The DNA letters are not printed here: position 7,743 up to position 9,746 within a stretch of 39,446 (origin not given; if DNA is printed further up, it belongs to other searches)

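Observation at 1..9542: Two catalytically intact-looking flavin-dependent halogenase paralogues embedded in a sugar-uptake locus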

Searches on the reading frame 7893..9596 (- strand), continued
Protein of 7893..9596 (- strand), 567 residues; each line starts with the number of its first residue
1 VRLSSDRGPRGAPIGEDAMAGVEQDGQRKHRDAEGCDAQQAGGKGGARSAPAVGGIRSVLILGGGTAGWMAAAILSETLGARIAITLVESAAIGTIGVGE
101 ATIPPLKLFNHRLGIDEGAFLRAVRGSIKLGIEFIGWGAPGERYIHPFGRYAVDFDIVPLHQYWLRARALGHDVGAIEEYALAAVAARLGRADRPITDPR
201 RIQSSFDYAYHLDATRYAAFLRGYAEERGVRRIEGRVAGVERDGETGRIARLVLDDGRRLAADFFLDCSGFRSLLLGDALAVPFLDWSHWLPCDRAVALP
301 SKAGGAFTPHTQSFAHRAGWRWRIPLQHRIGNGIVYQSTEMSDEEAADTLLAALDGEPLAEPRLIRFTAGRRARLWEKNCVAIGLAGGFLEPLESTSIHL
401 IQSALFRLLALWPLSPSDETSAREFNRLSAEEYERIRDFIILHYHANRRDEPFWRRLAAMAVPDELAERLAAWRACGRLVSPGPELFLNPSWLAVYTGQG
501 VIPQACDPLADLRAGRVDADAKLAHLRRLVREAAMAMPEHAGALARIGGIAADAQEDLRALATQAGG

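Call 25: find_related_loci(query=A1, collection=genome_contigs, flank=10000)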
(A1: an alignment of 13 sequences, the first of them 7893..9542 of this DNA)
Query A1 (549 aa) in genome_contigs; peptide patterns used: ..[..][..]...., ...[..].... (x = any residue, [..] = any of these).
600 stretches matched a pattern (row limit reached: there are more); 573 encode a relative of the query (tblastn E <= 1e-3); the best 80 are kept; 80 distinct loci.
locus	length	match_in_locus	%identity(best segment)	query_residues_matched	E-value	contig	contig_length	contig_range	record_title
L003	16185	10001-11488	57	38-533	0e+0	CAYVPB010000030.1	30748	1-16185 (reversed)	MAG TPA_asm: uncultured Halomonas sp. isolate SRP141376_co3_271 genome assembly, contig: NODE_3840_length_30748_cov_29.1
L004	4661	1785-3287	56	27-528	0e+0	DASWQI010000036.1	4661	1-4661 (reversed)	MAG TPA_asm: Allosphingosinicella sp. isolate SMAG_U3490 k141_1232616, whole genome shotgun sequence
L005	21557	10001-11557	56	2-522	2e-176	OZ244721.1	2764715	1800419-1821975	MAG: Sphingomonadaceae bacterium isolate dc1d8073-9e5f-46b1-8669-ea7795639bec genome assembly, chromosome: 1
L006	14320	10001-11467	57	38-528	2e-175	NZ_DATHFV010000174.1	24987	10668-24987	MAG: Sphingomonas sp. isolate SMAG_U12456 k141_100964, whole genome shotgun sequence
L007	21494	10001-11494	55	28-528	1e-173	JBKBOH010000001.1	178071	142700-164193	MAG: Erythrobacter sp. isolate 21H_026.bin.47 NODE_123_length_178071_cov_12.198286, whole genome shotgun sequence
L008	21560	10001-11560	54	10-527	5e-173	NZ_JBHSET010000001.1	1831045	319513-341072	Caulobacter henricii strain CCUG 49339 spades_K_17_127_1, whole genome shotgun sequence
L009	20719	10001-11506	55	25-528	8e-173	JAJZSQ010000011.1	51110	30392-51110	MAG: Proteobacteria bacterium isolate SKS3.bin44 NODE_924_length_51110_cov_3.601573, whole genome shotgun sequence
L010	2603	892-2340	53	38-522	0e+0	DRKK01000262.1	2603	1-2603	MAG TPA_asm: Sphingomonadales bacterium isolate HyVt-439 HyVt-439_k145_62607, whole genome shotgun sequence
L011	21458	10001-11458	54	36-522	4e-172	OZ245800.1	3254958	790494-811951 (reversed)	MAG: uncultured Maricaulis sp. isolate d59b4ef1-c8d9-4e2f-b5fa-8aa9946c396a genome assembly, chromosome: 1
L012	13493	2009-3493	54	38-534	4e-171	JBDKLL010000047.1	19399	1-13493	MAG: Pseudomonadota bacterium isolate hugercreek_2019_sw_WHONDRS-S19S_0044_B_bin.111 scaffold_1416411, whole genome shot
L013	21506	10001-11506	52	26-528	3e-169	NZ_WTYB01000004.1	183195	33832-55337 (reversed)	Erythrobacter ramosus strain JCM 10282 NODE_4_length_183195, whole genome shotgun sequence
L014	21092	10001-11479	54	33-527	7e-168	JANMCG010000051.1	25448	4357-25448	MAG: Novosphingobium sp. isolate OTE_1_metabat_181 OTE_1_k141_198709, whole genome shotgun sequence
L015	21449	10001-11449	54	38-522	9e-168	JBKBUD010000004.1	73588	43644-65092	MAG: Novosphingobium sp. isolate 21I_061.bin.16 NODE_309_length_73588_cov_5.155389, whole genome shotgun sequence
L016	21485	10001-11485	51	19-528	1e-167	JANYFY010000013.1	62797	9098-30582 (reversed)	MAG: Gammaproteobacteria bacterium isolate 340R_metabinner_1 340R_k141_1148822, whole genome shotgun sequence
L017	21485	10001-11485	56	38-532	2e-167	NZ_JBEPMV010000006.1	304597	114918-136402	Sphingomonas trueperi strain 1075 Ga0438562_06, whole genome shotgun sequence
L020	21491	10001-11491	56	38-537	4e-167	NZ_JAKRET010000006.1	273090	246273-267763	Sphingomonas lacusdianchii strain JXJ CY 53 NODE_6, whole genome shotgun sequence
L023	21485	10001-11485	52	38-534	2e-166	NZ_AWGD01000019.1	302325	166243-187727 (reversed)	Asticcacaulis sp. AC460 contig00019, whole genome shotgun sequence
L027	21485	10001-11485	52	26-522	3e-165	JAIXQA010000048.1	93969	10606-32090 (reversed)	MAG: Alphaproteobacteria bacterium isolate C4_MAG_00010 pond_C4_MAG_00010_000000000007, whole genome shotgun sequence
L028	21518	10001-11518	56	38-540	4e-164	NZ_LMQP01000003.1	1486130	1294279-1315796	Sphingomonas sp. Leaf412 contig_3, whole genome shotgun sequence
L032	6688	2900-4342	52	38-522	2e-164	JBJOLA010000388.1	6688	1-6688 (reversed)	MAG: Pseudomonadota bacterium isolate teakettle2_2019_sw_WHONDRS-S19S_0032_B_bin.14 scaffold_505681, whole genome shotgu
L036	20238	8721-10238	52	21-529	2e-164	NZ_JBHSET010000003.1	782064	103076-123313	Caulobacter henricii strain CCUG 49339 spades_K_17_127_3, whole genome shotgun sequence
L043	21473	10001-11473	52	38-528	9e-161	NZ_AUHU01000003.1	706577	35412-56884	Marinimicrobium agarilyticum DSM 16975 G547DRAFT_scaffold00002.2_C, whole genome shotgun sequence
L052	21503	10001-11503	52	19-531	5e-159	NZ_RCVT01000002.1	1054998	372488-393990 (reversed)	Sphingomonas sp. MA1305 2, whole genome shotgun sequence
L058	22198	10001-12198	48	25-526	5e-157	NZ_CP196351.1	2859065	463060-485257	Parasphingorhabdus sp. DH2-15 chromosome, complete genome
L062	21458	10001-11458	54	39-527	1e-156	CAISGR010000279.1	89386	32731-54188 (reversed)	uncultured bacterium isolate MJ130617B_bin-596 genome assembly, contig: bin-596:279/323, whole genome shotgun sequence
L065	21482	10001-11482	49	35-528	2e-156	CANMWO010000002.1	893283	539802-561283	uncultured Sphingomonadaceae bacterium isolate YR25-13-3Z.fasta genome assembly, contig: NODE_2, whole genome shotgun se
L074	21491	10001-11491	52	28-528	3e-155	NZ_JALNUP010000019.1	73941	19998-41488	Sphingomonas sp. GC_Shp_5 iso00_68_19, whole genome shotgun sequence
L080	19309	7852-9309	52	38-523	1e-159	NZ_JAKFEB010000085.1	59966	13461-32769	MAG: Brevundimonas sp. isolate LC062 contig-124_287, whole genome shotgun sequence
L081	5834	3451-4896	51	42-523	3e-156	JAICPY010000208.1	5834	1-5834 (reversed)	MAG: Steroidobacter sp. isolate TY_HY_2_bin.4 k141_3762867_length_5834_cov_17.0000, whole genome shotgun sequence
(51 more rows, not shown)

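Call 47: search_protein_families(library=pfam, max_evalue=0.01, proteins=[L011:19219-20835:+, L032:4357-5811:+, L016:7217-9778:+, L020:11559-14153:+, L036:5155-8487:-, L043:7100-9886:+, L058:15857-19072:+])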
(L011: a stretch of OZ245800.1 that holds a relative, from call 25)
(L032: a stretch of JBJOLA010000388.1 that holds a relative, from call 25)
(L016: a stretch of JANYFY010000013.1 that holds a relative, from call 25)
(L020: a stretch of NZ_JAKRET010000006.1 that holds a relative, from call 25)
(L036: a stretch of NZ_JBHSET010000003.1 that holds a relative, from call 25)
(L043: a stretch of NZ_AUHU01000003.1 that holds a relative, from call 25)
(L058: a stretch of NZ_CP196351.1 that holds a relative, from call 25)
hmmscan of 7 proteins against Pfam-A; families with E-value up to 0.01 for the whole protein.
L011:19219-20835:+ (539 aa): 2 families
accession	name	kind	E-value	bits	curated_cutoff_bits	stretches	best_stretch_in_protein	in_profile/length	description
PF07690.21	MFS_1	-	5.9e-22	78.5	33.4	2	49-484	2-339/347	Major Facilitator Superfamily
PF13347.12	MFS_2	-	1.5e-05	24.2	27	1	72-313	27-267/427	MFS/sugar transport protein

L032:4357-5811:+ (485 aa): 3 families
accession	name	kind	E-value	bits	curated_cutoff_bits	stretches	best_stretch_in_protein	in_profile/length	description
PF00251.26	Glyco_hydro_32N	-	1.7e-92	310.7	22.1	1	27-338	1-303/307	Glycosyl hydrolases family 32 N-terminal domain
PF08244.19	Glyco_hydro_32C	-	6.2e-12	46.3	21.9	1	363-471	29-144/158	Glycosyl hydrolases family 32 C terminal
PF13088.12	BNR_2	-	0.00069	19.5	31.4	1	42-199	58-200/277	BNR repeat-like domain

L016:7217-9778:+ (854 aa): 2 families
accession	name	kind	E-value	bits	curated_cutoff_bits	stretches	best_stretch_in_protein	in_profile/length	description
PF07715.20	Plug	-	5.4e-15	56.3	23.9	1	87-200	3-107/107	TonB-dependent Receptor Plug Domain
PF00593.30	TonB_dep_Rec_b-barrel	-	1.8e-13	51.6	27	1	307-814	12-436/436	TonB dependent receptor-like, beta-barrel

L020:11559-14153:+ (865 aa): 2 families
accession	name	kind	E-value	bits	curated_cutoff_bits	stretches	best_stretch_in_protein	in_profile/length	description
PF00593.30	TonB_dep_Rec_b-barrel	-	2.5e-17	64.3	27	1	414-824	22-436/436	TonB dependent receptor-like, beta-barrel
PF07715.20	Plug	-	1.5e-11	45.2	23.9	1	75-186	5-107/107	TonB-dependent Receptor Plug Domain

L036:5155-8487:- (1111 aa): 2 families
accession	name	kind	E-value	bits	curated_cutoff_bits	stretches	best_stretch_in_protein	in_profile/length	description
PF00593.30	TonB_dep_Rec_b-barrel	-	1.3e-27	98.2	27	1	520-1074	38-436/436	TonB dependent receptor-like, beta-barrel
PF07715.20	Plug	-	9.2e-11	42.7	23.9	1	121-223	10-106/107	TonB-dependent Receptor Plug Domain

L043:7100-9886:+ (929 aa): 2 families
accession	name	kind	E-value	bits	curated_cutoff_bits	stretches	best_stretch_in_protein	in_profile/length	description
PF00593.30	TonB_dep_Rec_b-barrel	-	1.7e-34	120.9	27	1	385-896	7-436/436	TonB dependent receptor-like, beta-barrel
PF07715.20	Plug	-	7.4e-15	55.8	23.9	1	73-174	2-106/107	TonB-dependent Receptor Plug Domain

L058:15857-19072:+ (1072 aa): 2 families
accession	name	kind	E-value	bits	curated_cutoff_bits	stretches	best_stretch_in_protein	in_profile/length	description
PF00593.30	TonB_dep_Rec_b-barrel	-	2.1e-31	110.7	27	1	461-1035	17-436/436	TonB dependent receptor-like, beta-barrel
PF07715.20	Plug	-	4.1e-12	47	23.9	1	79-189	2-105/107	TonB-dependent Receptor Plug Domain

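Call 60: search_protein_families(library=pfam, proteins=[L036:324-1925:+, L036:2047-3717:-, L036:3858-5168:-, L036:15171-17306:+, L036:17328-19457:-, L065:2-1915:-, L065:12188-14839:-, L065:14905-15954:-, L065:16912-18003:+, L065:18107-20269:+])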
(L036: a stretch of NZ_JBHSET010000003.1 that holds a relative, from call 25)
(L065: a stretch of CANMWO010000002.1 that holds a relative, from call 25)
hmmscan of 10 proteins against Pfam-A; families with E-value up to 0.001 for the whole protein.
L036:324-1925:+ (534 aa): 3 families
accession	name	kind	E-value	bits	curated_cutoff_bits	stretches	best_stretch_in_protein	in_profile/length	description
PF18120.7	DUF5597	-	6e-36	124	23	1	388-517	1-133/133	Domain of unknown function (DUF5597)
PF02449.21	Glyco_hydro_42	-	5.1e-09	36.4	21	1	72-221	14-156/376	Beta-galactosidase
PF01301.25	Glyco_hydro_35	-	3e-07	30.8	27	1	44-104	1-60/319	Glycosyl hydrolases family 35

L036:2047-3717:- (557 aa): 2 families
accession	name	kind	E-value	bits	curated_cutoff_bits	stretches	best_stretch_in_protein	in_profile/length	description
PF04616.20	Glyco_hydro_43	-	6.3e-101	338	32.2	1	51-343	1-288/288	Glycosyl hydrolases family 43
PF17851.8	GH43_C2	-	1.7e-39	136.1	22.7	1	379-556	2-186/203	Beta xylosidase C-terminal Concanavalin A-like domain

L036:3858-5168:- (437 aa): 1 family
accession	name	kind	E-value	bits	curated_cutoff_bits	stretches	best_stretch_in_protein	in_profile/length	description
PF00331.26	Glyco_hydro_10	-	4.6e-83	279.4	22.1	1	89-429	1-310/311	Glycosyl hydrolase family 10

L036:15171-17306:+ (712 aa): 9 families
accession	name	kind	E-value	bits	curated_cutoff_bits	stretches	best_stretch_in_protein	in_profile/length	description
PF02518.31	HATPase_c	-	5.3e-31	107.8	26.4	1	444-559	1-110/111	Histidine kinase-, DNA gyrase B-, and HSP90-like ATPase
PF00072.30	Response_reg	-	1.1e-26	93.6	30.2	1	587-700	1-109/111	Response regulator receiver domain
PF00512.31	HisKA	-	1.8e-19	70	26.9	1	332-396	1-65/66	His Kinase A (phospho-acceptor) domain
PF01590.32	GAF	-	1.6e-17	64.7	22.4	1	39-165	4-130/133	GAF domain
PF13185.12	GAF_2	-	1.7e-08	35.2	28.6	1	42-168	9-135/136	GAF domain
PF08448.16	PAS_4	-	1.7e-07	31.9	23.1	1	204-313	7-109/110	PAS fold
PF00989.32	PAS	-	1.1e-06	29.1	22.6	1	193-299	2-102/113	PAS fold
PF13188.13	PAS_8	-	5.8e-06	26.4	21.8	1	192-239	1-49/65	PAS domain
PF13426.13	PAS_9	-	0.00019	22.1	27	1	203-311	2-103/103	PAS domain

L036:17328-19457:- (710 aa): 3 families
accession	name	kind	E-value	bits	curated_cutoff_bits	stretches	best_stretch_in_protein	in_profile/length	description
PF07488.18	Glyco_hydro_67M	-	3.3e-148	493.5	23.5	1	144-463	2-326/326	Glycosyl hydrolase family 67 middle domain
PF07477.17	Glyco_hydro_67C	-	7.2e-86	287.8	27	1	465-688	2-221/223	Glycosyl hydrolase family 67 C-terminus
PF03648.19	Glyco_hydro_67N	-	2.2e-20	73.5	24.3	1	31-140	1-120/120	Glycosyl hydrolase family 67 N-terminus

L065:2-1915:- (638 aa): 2 families
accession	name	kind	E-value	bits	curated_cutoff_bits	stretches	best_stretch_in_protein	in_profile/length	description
PF00933.27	Glyco_hydro_3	-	4.5e-75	253.5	27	1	97-421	1-316/316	Glycosyl hydrolase family 3 N terminal domain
PF01915.27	Glyco_hydro_3_C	-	3.2e-25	89.7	31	1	462-627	1-156/200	Glycosyl hydrolase family 3 C-terminal domain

L065:12188-14839:- (884 aa): 4 families
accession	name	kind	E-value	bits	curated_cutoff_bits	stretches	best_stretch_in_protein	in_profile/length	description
PF01915.27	Glyco_hydro_3_C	-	1.4e-50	172.5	31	1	397-760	2-200/200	Glycosyl hydrolase family 3 C-terminal domain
PF00933.27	Glyco_hydro_3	-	3.1e-46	158.7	27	1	67-355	46-315/316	Glycosyl hydrolase family 3 N terminal domain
PF14310.12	Fn3-like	-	7.2e-15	55.3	25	1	796-863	1-69/71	Fibronectin type III-like domain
PF07691.17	PA14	-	7.7e-05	23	24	0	487-548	3-65/147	PA14 domain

L065:14905-15954:- (350 aa): 2 families
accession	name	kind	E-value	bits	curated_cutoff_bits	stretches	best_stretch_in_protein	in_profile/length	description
PF13621.12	Cupin_8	-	9e-61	206.4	27.4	1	32-273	5-249/252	Cupin-like domain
PF08007.18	JmjC_2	-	0.00094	19.2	22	0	234-259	84-109/127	JmjC domain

L065:16912-18003:+ (364 aa): 1 family
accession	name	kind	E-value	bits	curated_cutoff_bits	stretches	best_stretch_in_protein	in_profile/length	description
PF00150.24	Cellulase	-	1.3e-47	163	23.5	1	78-339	15-270/272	Cellulase (glycosyl hydrolase family 5)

L065:18107-20269:+ (721 aa): 11 families
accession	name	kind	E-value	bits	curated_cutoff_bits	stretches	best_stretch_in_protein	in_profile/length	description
PF07992.20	Pyr_redox_2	-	7.2e-61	206.6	26.1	1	242-565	2-291/291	Pyridine nucleotide-disulphide oxidoreductase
PF02852.28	Pyr_redox_dim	-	1.8e-28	99.4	25.3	1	588-693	2-107/110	Pyridine nucleotide-disulphide oxidoreductase, dimerisation domain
PF09335.16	VTT_dom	-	3e-23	83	33.9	1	74-187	4-122/123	VTT domain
PF00070.33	Pyr_redox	-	8.8e-17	61.8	22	1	416-487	1-74/82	Pyridine nucleotide-disulphide oxidoreductase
PF13738.12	Pyr_redox_3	-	1.2e-07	31.7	30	1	244-549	1-305/305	Pyridine nucleotide-disulphide oxidoreductase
PF01134.28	GIDA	-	5.8e-07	29.4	22.1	1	243-304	2-61/391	Glucose inhibited division protein A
PF03486.20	HI0933_like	-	1.5e-05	25.1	50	0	242-276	2-36/244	HI0933-like protein Rossmann domain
PF13434.12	Lys_Orn_oxgnase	-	0.00015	21.4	21.3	1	356-459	131-232/339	L-lysine 6-monooxygenase/L-ornithine 5-monooxygenase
PF12831.13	FAD_oxidored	-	0.00022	21.1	27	0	243-276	2-36/416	FAD dependent oxidoreductase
PF13450.12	NAD_binding_8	-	0.00068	20.3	21.9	0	245-279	1-36/68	NAD(P)-binding Rossmann-like domain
PF01262.27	AlaDh_PNT_C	-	0.00075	19.4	23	0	414-449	28-63/214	Alanine dehydrogenase/PNT, C-terminal domain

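Call 69: list_cluster_members(proteins=[P0002, P0003, P0004, P0005, P0008, P0121])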
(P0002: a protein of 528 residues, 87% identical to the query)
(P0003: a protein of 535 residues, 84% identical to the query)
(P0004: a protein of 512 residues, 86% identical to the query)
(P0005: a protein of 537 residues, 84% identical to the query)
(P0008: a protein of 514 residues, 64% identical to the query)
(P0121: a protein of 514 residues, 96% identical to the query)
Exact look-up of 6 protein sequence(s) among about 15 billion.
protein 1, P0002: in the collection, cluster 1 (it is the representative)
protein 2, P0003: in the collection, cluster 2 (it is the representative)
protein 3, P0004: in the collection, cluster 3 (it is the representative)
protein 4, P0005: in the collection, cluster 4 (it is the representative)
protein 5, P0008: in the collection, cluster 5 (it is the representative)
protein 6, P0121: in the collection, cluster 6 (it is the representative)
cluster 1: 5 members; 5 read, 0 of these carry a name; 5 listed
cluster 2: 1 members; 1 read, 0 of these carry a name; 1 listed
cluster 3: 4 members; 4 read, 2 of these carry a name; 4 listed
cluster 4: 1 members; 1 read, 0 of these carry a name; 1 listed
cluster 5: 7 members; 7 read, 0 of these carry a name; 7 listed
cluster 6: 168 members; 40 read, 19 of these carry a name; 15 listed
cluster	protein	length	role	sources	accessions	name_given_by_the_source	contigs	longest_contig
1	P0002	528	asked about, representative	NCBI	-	-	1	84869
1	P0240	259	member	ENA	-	-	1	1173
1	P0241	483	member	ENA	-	-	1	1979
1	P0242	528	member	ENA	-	-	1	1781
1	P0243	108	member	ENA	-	-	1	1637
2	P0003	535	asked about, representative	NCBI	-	-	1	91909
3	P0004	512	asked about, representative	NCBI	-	-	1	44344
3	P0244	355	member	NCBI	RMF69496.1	MAG: tryptophan 7-halogenase, partial [Alphaproteobacteria bacterium]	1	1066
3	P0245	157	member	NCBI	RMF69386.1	MAG: hypothetical protein D6740_09640, partial [Alphaproteobacteria bacterium]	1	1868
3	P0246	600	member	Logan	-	-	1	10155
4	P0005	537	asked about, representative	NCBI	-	-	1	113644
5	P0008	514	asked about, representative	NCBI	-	-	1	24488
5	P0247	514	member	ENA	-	-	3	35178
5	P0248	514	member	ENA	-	-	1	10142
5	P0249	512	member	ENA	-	-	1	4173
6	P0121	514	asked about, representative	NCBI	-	-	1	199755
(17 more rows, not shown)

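Call 70: find_encoding_contigs(protein=P0005, flank=10000, max_places=2)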
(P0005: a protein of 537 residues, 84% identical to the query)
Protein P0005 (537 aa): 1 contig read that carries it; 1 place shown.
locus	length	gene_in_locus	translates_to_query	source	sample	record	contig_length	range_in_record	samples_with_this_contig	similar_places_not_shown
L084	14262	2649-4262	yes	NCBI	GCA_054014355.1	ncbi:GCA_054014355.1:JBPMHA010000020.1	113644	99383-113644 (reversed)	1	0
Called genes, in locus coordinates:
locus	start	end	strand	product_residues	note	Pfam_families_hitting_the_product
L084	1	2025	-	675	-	?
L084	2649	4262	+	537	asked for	PF04820:Trp_halogenase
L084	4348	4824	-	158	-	PF01042:Ribonuc_L-PSP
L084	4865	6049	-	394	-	PF02771:Acyl-CoA_dh_N, PF02770:Acyl-CoA_dh_M, PF00441:Acyl-CoA_dh_1, PF08028:Acyl-CoA_dh_2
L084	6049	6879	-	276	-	PF00378:ECH_1, PF16113:ECH_2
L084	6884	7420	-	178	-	PF01047:MarR, PF12802:MarR_2, PF09339:HTH_IclR (weak), PF13601:HTH_34 (faint)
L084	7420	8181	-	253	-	PF00106:adh_short, PF08659:KR, PF23441:SDR (weak), PF13460:NAD_binding_10 (weak), PF13561:adh_short_C2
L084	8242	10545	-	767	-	PF01494:FAD_binding_3, PF00724:Oxidored_FMN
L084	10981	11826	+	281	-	PF04199:Cyclase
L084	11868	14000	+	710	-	PF02775:TPP_enzyme_C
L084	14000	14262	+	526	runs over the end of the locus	PF01558:POR, PF20169:DUF6537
